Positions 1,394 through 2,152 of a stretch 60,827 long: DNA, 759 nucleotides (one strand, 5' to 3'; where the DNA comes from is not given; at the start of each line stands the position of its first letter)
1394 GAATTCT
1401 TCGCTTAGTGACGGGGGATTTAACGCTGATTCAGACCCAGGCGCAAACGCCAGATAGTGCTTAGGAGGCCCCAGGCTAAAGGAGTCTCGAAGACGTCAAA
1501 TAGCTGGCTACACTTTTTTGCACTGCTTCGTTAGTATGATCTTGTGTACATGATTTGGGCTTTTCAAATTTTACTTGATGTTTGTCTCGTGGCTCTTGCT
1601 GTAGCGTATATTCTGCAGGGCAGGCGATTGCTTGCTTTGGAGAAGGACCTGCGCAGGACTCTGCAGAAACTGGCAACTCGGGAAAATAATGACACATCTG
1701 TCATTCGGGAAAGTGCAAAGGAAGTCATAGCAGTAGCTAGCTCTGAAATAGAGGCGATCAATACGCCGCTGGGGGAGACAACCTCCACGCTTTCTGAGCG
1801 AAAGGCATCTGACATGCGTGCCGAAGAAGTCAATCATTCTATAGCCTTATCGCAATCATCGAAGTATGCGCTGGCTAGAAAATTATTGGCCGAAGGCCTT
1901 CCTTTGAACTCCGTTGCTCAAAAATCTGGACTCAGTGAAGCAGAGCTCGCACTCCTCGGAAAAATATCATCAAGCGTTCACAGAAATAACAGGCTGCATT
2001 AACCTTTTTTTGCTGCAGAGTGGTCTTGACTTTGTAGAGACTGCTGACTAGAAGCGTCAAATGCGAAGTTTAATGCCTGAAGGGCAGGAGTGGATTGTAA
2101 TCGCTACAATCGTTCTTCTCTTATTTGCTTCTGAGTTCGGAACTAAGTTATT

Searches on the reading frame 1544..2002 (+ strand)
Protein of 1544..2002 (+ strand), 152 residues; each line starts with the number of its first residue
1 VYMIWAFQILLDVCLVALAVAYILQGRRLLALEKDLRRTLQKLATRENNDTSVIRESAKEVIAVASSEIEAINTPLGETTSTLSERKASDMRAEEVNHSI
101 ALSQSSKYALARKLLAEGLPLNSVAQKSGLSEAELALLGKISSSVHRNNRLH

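Call 98: search_protein_families(library=pfam, proteins=[window:1544-2002:+], max_evalue=0.0001)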
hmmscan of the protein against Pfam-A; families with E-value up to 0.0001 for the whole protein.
window:1544-2002:+ (152 aa): 1 family
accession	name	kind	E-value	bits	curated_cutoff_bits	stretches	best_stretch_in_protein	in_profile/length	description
PF10975.14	DUF2802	-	1.1e-06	29.1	33.5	1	103-139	28-64/68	Protein of unknown function (DUF2802)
